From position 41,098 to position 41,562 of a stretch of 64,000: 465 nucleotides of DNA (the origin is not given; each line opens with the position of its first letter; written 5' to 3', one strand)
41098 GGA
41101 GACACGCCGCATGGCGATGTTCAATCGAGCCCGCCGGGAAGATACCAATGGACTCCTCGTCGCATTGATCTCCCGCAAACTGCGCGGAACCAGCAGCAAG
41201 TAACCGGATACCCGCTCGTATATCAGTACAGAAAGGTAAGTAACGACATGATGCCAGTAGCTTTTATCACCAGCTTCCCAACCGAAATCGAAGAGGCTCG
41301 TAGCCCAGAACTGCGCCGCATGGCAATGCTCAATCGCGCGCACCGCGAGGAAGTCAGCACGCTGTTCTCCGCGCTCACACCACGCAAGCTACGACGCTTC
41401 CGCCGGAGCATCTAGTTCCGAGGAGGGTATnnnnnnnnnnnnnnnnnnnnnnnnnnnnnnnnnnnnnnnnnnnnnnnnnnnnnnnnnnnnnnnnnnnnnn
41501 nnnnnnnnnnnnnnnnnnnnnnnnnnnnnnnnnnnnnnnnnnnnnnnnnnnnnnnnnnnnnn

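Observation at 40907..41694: Three tandem paralogous small genes (55-87 aa) with a conserved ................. core under a consensus promoter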

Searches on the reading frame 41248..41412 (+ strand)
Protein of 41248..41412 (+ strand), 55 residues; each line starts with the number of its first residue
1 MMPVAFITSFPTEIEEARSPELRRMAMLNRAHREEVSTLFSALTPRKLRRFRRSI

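Call 5: search_protein_families(library=pfam, proteins=[window:41248-41412:+], max_evalue=10)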
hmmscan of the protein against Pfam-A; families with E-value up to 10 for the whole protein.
seq(55 aa): 0 families

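Call 7: search_protein_families(library=ncbifam, proteins=[window:41248-41412:+], max_evalue=10)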
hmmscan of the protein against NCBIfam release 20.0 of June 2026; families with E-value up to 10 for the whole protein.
seq(55 aa): 0 families

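Call 8: find_homologous_proteins(query=A1, max_evalue=0.01)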
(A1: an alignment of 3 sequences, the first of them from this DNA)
Query A1 (3 sequences) (55 aa, profile of the alignment): 47 proteins with E <= 0.01 among 82 candidates.
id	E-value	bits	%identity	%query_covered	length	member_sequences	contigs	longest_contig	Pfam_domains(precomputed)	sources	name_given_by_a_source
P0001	1.5e-26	110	98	100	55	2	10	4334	-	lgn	-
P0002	3.2e-25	105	47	78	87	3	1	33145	-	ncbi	-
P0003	3.4e-25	105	55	69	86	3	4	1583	-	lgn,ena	-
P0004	1.2e-22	97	58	65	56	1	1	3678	-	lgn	-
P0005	2.5e-21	93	87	100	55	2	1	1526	-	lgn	-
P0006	5.7e-21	92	52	60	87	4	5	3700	-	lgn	-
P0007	1.0e-20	91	44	78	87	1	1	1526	-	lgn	-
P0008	1.1e-20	91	54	75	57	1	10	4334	-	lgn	-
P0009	2.3e-20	90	50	62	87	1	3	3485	-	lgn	-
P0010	9.7e-19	85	50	69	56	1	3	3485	-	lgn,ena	-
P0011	1.1e-8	52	43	80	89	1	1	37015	-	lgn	-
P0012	3.0e-8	51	52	84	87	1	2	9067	-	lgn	-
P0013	3.4e-8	51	52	84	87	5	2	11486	-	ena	-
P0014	4.0e-8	51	42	85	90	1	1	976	-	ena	-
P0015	8.2e-8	50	46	67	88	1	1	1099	-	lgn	-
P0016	8.8e-8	50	44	85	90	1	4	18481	-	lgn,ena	-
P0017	1.1e-7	49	52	84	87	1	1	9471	-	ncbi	-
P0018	1.2e-7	49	43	84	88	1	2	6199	-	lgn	-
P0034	1.5e-5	42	55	53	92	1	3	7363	-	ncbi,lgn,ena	-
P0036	2.1e-5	42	45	84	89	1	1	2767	-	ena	-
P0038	1.1e-4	40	38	82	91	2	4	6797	-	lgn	-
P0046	6.0e-3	34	46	84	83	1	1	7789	-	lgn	-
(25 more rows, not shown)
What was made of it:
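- Checked: A profile of the three retrieves 47 database proteins (call 8).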

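Call 10: find_encoding_contigs(protein=P0011, flank=8000, max_places=4)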
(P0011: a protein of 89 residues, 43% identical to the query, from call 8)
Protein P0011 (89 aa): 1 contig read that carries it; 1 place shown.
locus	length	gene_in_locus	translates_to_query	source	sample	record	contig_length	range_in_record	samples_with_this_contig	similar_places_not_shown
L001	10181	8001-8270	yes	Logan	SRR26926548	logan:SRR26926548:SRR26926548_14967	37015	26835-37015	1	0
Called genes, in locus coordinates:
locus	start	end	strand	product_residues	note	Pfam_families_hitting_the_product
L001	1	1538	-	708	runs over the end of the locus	PF13428:TPR_14 (faint), PF00515:TPR_1 (faint), PF07719:TPR_2 (faint), PF13424:TPR_12 (weak), PF17874:TPR_MalT (weak), PF13424:TPR_12, PF17874:TPR_MalT (weak), PF13424:TPR_12, +4 more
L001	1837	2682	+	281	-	PF00215:OMPdecase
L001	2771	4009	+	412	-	PF03734:YkuD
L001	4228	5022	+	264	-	PF00142:Fer4_NifH (faint), PF01656:CbiA, PF02374:ArsA_ATPase (weak), PF06564:CBP_BcsQ, PF09140:MipZ, PF10609:ParA, PF13614:AAA_31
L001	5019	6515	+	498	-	PF00478:IMPDH, PF00571:CBS, PF03060:NMO (weak)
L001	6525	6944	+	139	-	PF01243:PNPOx_N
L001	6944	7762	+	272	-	PF14378:PAP2_3, PF01569:PAP2 (weak)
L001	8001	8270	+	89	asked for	-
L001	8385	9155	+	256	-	PF00142:Fer4_NifH, PF01656:CbiA, PF02374:ArsA_ATPase, PF06564:CBP_BcsQ, PF07015:VirC1 (faint), PF09140:MipZ, PF10609:ParA, PF13614:AAA_31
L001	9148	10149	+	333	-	PF02195:ParB_N, PF17762:HTH_ParB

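Call 11: find_encoding_contigs(protein=P0002, flank=8000, max_places=4)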
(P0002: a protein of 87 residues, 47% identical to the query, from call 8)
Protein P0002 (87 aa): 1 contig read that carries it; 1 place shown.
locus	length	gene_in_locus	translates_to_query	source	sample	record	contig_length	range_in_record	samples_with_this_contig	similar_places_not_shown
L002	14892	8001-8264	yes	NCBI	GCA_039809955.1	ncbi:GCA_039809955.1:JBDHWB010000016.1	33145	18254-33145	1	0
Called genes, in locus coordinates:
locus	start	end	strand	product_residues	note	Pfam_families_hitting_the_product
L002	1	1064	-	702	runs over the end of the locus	PF07719:TPR_2 (faint), PF12895:ANAPC3 (faint), PF13176:TPR_7 (faint), PF17874:TPR_MalT (weak), PF13424:TPR_12, PF17874:TPR_MalT (weak), PF14938:SNAP (weak), PF13424:TPR_12, +4 more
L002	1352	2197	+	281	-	PF00215:OMPdecase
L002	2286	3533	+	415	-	PF03734:YkuD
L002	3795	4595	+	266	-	PF00142:Fer4_NifH (weak), PF01656:CbiA, PF02374:ArsA_ATPase (weak), PF06564:CBP_BcsQ, PF09140:MipZ, PF10609:ParA, PF13614:AAA_31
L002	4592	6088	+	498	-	PF00478:IMPDH, PF00571:CBS, PF03060:NMO (weak)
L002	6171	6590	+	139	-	PF01243:PNPOx_N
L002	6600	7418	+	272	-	PF14378:PAP2_3, PF01569:PAP2 (weak)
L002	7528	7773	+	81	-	-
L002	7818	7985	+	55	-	-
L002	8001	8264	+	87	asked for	-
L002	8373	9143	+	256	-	PF00142:Fer4_NifH, PF01656:CbiA, PF02374:ArsA_ATPase, PF06564:CBP_BcsQ (weak), PF09140:MipZ, PF10609:ParA, PF13614:AAA_31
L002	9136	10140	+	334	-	PF02195:ParB_N, PF17762:HTH_ParB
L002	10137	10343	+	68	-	-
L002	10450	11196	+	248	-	-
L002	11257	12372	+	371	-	PF04542:Sigma70_r2, PF08281:Sigma70_r4_2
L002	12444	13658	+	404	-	PF05977:MFS_3, PF07690:MFS_1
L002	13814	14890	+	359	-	?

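Call 13: find_encoding_contigs(protein=P0016, flank=6000, max_places=3)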
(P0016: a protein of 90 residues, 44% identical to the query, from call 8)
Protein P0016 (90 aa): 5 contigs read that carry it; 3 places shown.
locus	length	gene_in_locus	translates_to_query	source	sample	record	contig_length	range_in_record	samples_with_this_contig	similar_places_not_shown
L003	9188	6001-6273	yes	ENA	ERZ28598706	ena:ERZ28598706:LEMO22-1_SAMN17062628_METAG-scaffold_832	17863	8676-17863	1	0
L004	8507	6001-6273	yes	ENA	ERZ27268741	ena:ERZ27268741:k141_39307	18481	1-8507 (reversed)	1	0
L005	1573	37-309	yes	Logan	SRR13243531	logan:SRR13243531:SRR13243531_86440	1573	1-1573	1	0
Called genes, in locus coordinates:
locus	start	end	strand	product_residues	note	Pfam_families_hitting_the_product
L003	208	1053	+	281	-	PF00215:OMPdecase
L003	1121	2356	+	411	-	PF03734:YkuD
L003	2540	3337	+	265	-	PF00142:Fer4_NifH (weak), PF01656:CbiA, PF02374:ArsA_ATPase (weak), PF06564:CBP_BcsQ, PF09140:MipZ, PF10609:ParA, PF13614:AAA_31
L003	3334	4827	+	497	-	PF00478:IMPDH, PF03060:NMO (faint), PF00571:CBS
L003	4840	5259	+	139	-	PF01243:PNPOx_N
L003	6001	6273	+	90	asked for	-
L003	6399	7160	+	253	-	PF00142:Fer4_NifH, PF01656:CbiA, PF02374:ArsA_ATPase, PF06564:CBP_BcsQ, PF09140:MipZ, PF10609:ParA, PF13614:AAA_31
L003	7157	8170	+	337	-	PF02195:ParB_N, PF17762:HTH_ParB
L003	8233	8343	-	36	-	-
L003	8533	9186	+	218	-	?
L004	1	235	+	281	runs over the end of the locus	PF00215:OMPdecase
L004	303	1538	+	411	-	PF03734:YkuD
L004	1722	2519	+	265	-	PF00142:Fer4_NifH (weak), PF01656:CbiA, PF02374:ArsA_ATPase (weak), PF06564:CBP_BcsQ, PF09140:MipZ, PF10609:ParA, PF13614:AAA_31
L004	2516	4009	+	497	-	PF00478:IMPDH, PF03060:NMO (faint), PF00571:CBS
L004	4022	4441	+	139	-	PF01243:PNPOx_N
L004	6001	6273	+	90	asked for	-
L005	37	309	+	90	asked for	-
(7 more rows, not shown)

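Call 14: find_encoding_contigs(protein=P0013, flank=6000, max_places=3)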
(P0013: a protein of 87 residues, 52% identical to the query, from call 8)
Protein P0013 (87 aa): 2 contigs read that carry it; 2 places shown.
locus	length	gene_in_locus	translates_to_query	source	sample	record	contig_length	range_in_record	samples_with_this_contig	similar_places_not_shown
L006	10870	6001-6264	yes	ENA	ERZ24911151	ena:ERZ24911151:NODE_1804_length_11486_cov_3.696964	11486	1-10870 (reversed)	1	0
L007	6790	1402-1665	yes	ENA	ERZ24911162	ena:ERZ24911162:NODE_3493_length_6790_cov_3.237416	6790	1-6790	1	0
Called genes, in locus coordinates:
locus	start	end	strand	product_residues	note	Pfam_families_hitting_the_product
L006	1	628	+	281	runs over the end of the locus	PF00215:OMPdecase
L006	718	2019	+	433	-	PF03734:YkuD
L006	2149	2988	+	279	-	PF00142:Fer4_NifH (faint), PF01656:CbiA, PF02374:ArsA_ATPase (weak), PF06564:CBP_BcsQ (weak), PF09140:MipZ (weak), PF10609:ParA, PF13614:AAA_31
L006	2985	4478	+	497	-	PF00478:IMPDH, PF00571:CBS, PF03060:NMO, PF01070:FMN_dh (weak)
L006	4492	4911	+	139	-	PF01243:PNPOx_N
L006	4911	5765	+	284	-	PF14378:PAP2_3, PF01569:PAP2 (weak)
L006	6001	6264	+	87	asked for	-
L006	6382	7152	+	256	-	PF00142:Fer4_NifH, PF01656:CbiA, PF02374:ArsA_ATPase, PF06564:CBP_BcsQ (weak), PF09140:MipZ, PF10609:ParA, PF13614:AAA_31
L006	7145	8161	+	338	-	PF02195:ParB_N, PF17762:HTH_ParB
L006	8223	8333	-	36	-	-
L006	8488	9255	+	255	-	-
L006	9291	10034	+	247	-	PF13580:SIS_2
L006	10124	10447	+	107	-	PF09939:DUF2171 (weak)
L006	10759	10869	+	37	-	?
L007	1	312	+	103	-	?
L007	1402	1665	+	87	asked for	-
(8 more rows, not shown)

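Call 15: find_encoding_contigs(protein=P0034, flank=6000, max_places=3)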
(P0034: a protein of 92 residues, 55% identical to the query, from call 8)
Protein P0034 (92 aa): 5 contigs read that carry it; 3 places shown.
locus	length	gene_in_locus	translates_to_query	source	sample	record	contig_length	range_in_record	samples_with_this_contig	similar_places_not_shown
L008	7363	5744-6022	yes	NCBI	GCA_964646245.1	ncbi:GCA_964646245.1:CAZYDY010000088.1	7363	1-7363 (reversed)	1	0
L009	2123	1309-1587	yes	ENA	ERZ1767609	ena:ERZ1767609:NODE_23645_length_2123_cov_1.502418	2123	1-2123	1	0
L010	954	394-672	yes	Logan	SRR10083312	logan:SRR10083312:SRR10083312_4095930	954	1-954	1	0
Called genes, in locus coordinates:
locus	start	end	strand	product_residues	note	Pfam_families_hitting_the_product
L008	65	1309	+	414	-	PF03734:YkuD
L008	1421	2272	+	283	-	PF00142:Fer4_NifH (weak), PF01656:CbiA, PF02374:ArsA_ATPase (weak), PF06564:CBP_BcsQ, PF09140:MipZ, PF10609:ParA, PF13614:AAA_31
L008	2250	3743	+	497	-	PF00478:IMPDH, PF00571:CBS, PF03060:NMO (weak)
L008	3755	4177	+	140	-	PF01243:PNPOx_N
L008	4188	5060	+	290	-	PF14378:PAP2_3, PF01569:PAP2 (weak)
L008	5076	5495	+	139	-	PF01243:PNPOx_N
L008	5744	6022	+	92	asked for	-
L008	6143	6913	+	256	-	PF00142:Fer4_NifH, PF01656:CbiA, PF02374:ArsA_ATPase (weak), PF06564:CBP_BcsQ, PF07015:VirC1 (faint), PF09140:MipZ, PF10609:ParA, PF13614:AAA_31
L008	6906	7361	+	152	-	?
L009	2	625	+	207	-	?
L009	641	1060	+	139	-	PF01243:PNPOx_N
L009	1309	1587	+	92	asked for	-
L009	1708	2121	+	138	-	?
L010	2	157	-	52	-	?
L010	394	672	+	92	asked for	-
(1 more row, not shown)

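Call 21: find_related_loci(query=A3, collection=genome_contigs, flank=5000)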
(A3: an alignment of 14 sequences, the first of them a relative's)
Query A3 (87 aa) in genome_contigs; peptide patterns used: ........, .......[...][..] (x = any residue, [..] = any of these).
71 stretches matched a pattern; 2 encode a relative of the query (tblastn E <= 1e-3); 2 distinct loci.
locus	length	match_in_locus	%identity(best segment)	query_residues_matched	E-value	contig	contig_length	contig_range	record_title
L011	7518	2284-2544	76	1-87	5e-44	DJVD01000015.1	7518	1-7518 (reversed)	MAG TPA_asm: Chloroflexi bacterium UBA6265 UBA6265_contig_213033, whole genome shotgun sequence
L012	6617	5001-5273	45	1-87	2e-20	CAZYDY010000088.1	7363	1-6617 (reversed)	MAG TPA_asm: uncultured Sphaerobacteraceae bacterium isolate SRP220891_co3_68 genome assembly, contig: NODE_18260_length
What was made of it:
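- Tried and rejected: The second found only two species representatives (call 21).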

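Call 36: find_encoding_contigs(protein=P0008, flank=5000, max_places=2)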
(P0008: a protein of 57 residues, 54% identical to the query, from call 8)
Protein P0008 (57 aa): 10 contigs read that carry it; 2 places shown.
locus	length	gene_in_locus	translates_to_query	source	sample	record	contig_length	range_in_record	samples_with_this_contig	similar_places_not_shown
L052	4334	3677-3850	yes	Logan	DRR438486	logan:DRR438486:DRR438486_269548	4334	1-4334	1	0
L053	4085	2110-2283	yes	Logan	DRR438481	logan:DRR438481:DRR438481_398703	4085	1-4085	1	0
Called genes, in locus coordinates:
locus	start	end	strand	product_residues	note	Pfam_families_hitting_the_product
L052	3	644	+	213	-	?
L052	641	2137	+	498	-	PF00478:IMPDH, PF00571:CBS, PF03060:NMO (weak)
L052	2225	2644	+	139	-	PF01243:PNPOx_N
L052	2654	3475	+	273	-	PF14378:PAP2_3, PF01569:PAP2 (weak)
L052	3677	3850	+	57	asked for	-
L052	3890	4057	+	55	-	-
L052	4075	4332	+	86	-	?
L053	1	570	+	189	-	?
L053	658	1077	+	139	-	PF01243:PNPOx_N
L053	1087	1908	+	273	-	PF14378:PAP2_3, PF01569:PAP2 (weak)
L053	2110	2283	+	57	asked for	-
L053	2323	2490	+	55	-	-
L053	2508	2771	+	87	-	-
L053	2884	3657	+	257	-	PF00142:Fer4_NifH, PF01656:CbiA, PF02374:ArsA_ATPase, PF06564:CBP_BcsQ (weak), PF09140:MipZ (weak), PF10609:ParA, PF13614:AAA_31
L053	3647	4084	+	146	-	?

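Call 37: find_encoding_contigs(protein=P0009, flank=5000, max_places=2)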
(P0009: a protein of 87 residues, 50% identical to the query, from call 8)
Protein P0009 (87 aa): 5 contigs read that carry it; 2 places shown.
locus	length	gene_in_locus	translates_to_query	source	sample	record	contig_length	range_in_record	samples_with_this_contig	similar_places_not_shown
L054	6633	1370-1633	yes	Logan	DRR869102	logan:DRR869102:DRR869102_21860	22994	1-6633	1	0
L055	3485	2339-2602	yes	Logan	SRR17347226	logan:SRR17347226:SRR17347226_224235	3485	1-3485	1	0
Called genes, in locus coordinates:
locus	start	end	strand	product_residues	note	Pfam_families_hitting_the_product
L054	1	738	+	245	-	?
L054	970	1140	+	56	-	-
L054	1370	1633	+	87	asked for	-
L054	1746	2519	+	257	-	PF00142:Fer4_NifH, PF01656:CbiA, PF02374:ArsA_ATPase, PF06564:CBP_BcsQ, PF09140:MipZ, PF10609:ParA, PF13614:AAA_31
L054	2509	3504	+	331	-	PF02195:ParB_N, PF17762:HTH_ParB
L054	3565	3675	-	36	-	-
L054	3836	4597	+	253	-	-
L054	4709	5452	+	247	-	PF13580:SIS_2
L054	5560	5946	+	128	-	PF04134:DCC1-like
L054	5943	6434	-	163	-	PF00156:Pribosyltran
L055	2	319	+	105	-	?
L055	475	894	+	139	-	PF01243:PNPOx_N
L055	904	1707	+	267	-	PF14378:PAP2_3, PF01569:PAP2 (weak)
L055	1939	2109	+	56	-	-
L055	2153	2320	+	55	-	-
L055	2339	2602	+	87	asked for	-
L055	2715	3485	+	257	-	PF00142:Fer4_NifH, PF01656:CbiA, PF02374:ArsA_ATPase, PF06564:CBP_BcsQ, PF09140:MipZ, PF10609:ParA, PF13614:AAA_31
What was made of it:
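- Checked: Gene callers give 56-57 aa products in L053 and L055 (calls 36, 37).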

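Call 38: find_encoding_contigs(protein=P0006, flank=5000, max_places=2)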
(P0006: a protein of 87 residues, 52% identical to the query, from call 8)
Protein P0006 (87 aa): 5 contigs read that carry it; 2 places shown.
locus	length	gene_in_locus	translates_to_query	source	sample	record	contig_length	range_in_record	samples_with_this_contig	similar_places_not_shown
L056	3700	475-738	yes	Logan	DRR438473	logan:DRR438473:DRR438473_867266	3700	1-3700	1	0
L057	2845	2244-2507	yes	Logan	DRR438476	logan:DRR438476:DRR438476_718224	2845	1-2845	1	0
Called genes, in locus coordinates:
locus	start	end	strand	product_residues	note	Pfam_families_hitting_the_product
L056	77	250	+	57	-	-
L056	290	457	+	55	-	-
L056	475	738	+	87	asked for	-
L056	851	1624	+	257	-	PF00142:Fer4_NifH, PF01656:CbiA, PF02374:ArsA_ATPase, PF06564:CBP_BcsQ (weak), PF09140:MipZ (weak), PF10609:ParA, PF13614:AAA_31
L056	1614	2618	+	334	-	PF02195:ParB_N, PF17762:HTH_ParB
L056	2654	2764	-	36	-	-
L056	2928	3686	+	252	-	-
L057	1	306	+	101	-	?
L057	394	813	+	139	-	PF01243:PNPOx_N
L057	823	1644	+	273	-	PF14378:PAP2_3, PF01569:PAP2 (weak)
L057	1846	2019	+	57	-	-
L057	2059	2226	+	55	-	-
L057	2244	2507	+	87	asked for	-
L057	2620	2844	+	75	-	?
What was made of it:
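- The triple arrangement is conserved in at least three diverged species (calls 36-38).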

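Call 39: find_encoding_contigs(protein=P0018, flank=3000, max_places=1)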
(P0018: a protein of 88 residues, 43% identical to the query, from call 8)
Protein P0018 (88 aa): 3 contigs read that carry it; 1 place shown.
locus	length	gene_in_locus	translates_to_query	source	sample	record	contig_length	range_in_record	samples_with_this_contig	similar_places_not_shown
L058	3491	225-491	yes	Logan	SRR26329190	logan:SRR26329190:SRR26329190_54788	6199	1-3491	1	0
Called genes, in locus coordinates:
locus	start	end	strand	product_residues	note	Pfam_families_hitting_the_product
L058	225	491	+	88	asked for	-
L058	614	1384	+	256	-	PF00142:Fer4_NifH, PF01656:CbiA, PF02374:ArsA_ATPase, PF06564:CBP_BcsQ, PF09140:MipZ, PF10609:ParA, PF13614:AAA_31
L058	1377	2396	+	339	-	PF02195:ParB_N, PF17762:HTH_ParB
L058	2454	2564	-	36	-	-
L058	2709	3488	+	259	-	-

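Call 40: find_encoding_contigs(protein=P0046, flank=3000, max_places=1)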
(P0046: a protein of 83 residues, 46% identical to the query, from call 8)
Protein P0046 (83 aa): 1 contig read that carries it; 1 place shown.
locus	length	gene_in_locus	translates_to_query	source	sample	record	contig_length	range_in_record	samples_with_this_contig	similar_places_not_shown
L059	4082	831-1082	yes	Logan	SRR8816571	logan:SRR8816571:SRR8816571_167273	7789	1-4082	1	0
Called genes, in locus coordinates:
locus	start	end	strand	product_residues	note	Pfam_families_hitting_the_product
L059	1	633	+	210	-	?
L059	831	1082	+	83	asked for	-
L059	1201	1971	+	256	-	PF00142:Fer4_NifH (weak), PF01656:CbiA, PF02374:ArsA_ATPase (weak), PF06564:CBP_BcsQ, PF09140:MipZ, PF10609:ParA, PF13614:AAA_31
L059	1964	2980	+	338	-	PF02195:ParB_N, PF17762:HTH_ParB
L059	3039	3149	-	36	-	-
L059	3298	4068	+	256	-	-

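Call 41: find_encoding_contigs(protein=P0038, flank=3000, max_places=1)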
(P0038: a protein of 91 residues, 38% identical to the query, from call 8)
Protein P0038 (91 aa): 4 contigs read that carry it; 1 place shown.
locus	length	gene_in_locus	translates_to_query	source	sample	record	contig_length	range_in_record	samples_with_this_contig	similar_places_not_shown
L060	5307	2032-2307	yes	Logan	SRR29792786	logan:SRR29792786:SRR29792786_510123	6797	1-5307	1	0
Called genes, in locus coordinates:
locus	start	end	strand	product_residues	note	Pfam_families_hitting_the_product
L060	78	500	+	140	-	PF01243:PNPOx_N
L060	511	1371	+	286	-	PF14378:PAP2_3, PF01569:PAP2 (weak)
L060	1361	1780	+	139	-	PF01243:PNPOx_N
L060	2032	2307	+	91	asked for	-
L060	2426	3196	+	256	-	PF00142:Fer4_NifH, PF01656:CbiA, PF02374:ArsA_ATPase (weak), PF06564:CBP_BcsQ, PF09140:MipZ (weak), PF10609:ParA, PF13614:AAA_31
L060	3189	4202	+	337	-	PF02195:ParB_N, PF17762:HTH_ParB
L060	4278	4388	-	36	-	-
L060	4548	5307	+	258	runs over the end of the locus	-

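Call 42: find_encoding_contigs(protein=P0036, flank=3000, max_places=1)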
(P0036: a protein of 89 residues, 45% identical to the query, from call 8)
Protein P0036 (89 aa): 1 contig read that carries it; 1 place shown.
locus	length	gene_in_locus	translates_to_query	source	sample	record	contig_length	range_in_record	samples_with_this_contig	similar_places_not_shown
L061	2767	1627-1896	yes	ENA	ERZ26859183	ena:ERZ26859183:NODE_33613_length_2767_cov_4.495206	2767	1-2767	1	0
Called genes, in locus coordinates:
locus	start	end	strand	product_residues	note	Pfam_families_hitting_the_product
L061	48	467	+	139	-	PF01243:PNPOx_N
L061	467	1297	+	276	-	PF14378:PAP2_3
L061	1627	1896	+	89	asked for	-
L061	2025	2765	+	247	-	?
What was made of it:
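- Constant small gene-parA-parB order and strand across about a dozen distinct contigs: calls 10, 11, 13-15, 36-42.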

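Call 72: search_protein_families(library=phrogs, proteins=[window:41248-41412:+, P0017, P0034], max_evalue=1)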
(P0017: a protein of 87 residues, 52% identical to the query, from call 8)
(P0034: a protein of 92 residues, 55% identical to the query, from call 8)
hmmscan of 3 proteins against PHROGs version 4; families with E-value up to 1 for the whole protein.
seq(55 aa): 2 families
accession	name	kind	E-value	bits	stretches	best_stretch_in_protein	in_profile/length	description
phrog_28039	-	unknown function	0.012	16.4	1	12-35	14-36/53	-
phrog_31634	-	unknown function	0.27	12.4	0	26-40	42-56/61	-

P0017 (87 aa): 0 families

P0034 (92 aa): 0 families

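Call 73: search_protein_families(library=padloc, proteins=[window:41248-41412:+, P0017, P0034], max_evalue=1)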
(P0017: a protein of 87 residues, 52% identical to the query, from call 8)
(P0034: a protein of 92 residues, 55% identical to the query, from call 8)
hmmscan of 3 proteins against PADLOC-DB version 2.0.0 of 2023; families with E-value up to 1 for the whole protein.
seq(55 aa): 0 families

P0017 (87 aa): 0 families

P0034 (92 aa): 0 families
